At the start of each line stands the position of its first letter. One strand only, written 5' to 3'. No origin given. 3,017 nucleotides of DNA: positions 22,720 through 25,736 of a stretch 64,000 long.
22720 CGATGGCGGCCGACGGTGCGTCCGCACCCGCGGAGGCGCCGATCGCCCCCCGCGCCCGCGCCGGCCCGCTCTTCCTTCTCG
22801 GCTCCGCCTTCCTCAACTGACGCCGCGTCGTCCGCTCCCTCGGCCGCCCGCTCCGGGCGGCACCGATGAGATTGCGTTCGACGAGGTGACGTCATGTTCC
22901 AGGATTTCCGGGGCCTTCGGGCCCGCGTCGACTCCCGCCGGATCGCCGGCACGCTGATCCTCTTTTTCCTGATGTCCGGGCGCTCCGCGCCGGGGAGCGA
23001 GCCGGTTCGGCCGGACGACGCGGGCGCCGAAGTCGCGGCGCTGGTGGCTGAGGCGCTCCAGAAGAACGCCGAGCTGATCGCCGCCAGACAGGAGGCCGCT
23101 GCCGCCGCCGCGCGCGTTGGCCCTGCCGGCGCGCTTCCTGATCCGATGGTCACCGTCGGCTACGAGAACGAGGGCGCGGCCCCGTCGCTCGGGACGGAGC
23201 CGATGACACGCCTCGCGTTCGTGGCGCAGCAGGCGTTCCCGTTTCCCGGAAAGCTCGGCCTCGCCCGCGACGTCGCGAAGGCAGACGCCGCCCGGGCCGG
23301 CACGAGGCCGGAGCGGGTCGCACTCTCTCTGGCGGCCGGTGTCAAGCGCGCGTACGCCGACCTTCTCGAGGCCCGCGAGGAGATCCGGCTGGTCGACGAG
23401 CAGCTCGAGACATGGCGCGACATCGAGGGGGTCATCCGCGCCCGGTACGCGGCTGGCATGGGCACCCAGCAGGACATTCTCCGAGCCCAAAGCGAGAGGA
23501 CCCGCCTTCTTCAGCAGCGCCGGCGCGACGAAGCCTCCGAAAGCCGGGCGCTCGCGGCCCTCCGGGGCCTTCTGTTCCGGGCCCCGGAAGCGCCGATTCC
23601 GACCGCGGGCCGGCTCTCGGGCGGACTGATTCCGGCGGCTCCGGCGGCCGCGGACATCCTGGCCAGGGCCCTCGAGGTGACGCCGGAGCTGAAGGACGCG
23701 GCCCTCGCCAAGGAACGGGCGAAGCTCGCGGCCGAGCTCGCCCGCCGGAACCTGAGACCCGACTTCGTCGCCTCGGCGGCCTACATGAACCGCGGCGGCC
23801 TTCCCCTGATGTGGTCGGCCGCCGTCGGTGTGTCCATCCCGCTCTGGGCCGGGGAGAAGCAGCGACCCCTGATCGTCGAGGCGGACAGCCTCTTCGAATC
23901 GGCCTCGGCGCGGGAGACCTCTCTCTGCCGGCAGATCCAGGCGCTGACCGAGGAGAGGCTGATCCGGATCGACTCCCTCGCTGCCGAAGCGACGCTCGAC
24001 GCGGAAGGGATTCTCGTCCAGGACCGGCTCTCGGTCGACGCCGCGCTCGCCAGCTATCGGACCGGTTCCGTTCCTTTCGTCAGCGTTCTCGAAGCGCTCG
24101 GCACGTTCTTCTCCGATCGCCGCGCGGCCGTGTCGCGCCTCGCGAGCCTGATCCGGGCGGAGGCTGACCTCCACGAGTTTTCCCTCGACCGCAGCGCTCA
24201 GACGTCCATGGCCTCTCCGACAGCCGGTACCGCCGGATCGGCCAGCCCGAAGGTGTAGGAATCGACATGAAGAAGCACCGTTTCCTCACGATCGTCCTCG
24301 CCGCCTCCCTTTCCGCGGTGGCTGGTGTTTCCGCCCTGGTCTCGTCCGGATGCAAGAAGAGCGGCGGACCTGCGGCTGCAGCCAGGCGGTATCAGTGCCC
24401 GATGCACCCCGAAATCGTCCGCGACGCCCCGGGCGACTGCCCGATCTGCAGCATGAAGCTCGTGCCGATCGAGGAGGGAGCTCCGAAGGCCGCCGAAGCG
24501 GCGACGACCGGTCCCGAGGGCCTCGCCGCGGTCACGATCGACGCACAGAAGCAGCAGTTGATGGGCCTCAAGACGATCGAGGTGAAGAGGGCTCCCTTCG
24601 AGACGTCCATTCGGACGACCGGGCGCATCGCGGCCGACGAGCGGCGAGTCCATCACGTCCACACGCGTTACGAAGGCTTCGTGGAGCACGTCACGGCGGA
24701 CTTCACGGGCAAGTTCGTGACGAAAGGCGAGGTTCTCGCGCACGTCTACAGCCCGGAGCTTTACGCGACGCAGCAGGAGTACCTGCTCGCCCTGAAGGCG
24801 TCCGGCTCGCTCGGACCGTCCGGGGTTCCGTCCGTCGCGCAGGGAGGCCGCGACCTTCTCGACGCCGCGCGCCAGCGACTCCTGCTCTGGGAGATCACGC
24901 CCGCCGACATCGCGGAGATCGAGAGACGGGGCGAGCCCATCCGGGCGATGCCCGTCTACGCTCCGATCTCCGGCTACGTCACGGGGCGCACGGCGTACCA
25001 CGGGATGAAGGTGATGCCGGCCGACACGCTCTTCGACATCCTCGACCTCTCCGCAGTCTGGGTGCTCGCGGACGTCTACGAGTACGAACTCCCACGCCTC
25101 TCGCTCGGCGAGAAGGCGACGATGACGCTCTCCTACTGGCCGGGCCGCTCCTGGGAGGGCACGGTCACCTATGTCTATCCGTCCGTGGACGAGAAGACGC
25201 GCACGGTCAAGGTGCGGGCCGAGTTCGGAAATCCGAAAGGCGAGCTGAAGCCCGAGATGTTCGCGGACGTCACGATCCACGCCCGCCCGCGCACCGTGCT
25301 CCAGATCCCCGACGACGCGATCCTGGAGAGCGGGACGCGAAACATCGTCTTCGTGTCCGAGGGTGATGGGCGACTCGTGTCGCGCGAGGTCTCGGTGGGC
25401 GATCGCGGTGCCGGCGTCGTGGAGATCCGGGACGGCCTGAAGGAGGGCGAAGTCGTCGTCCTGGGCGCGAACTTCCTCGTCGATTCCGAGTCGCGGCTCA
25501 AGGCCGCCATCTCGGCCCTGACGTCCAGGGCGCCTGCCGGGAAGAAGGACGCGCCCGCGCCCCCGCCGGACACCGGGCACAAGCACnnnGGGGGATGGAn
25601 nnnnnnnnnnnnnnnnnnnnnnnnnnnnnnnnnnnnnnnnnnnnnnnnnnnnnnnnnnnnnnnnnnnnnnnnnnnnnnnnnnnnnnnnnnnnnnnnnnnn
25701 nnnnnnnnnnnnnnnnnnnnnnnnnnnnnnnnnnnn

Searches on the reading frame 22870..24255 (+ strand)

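Call 53: search_protein_families(library=pfam, proteins=[window:22870-24255:+], max_evalue=0.00001)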
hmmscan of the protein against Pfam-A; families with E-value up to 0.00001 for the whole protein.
window:22870-24255:+ (462 aa): 1 family
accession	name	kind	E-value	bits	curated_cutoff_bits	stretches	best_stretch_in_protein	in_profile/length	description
PF02321.23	OEP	-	7.6e-31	107.8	22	2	57-234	3-185/187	Outer membrane efflux protein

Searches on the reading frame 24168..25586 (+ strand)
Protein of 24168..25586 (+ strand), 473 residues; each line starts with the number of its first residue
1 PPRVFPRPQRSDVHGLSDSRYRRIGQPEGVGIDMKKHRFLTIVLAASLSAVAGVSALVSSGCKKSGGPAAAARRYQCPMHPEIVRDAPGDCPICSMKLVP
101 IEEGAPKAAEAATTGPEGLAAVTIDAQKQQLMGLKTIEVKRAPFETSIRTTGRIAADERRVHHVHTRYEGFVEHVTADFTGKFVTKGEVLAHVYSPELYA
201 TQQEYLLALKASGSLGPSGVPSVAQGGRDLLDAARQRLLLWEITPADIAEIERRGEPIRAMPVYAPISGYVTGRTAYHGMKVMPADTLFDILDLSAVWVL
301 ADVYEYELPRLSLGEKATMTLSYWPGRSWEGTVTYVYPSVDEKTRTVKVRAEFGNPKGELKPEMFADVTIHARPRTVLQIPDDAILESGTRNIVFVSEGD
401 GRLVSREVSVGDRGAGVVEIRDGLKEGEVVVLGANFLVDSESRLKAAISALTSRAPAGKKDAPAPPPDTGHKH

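Call 53: search_protein_families(library=pfam, proteins=[window:24168-25586:+], max_evalue=0.00001)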
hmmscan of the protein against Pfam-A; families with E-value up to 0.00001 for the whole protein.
window:24168-25586:+ (473 aa): 3 families
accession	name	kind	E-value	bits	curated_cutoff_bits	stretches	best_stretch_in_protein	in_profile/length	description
PF16576.10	HlyD_D23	-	1.3e-78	263.6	30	1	144-366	2-214/214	Barrel-sandwich domain of CusB or HlyD membrane-fusion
PF13437.12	HlyD_3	-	1.3e-14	55.2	22.2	1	263-362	2-105/106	HlyD family secretion protein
PF19335.5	HMBD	-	2.4e-14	53.4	23.6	1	75-100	2-27/28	Heavy metal binding domain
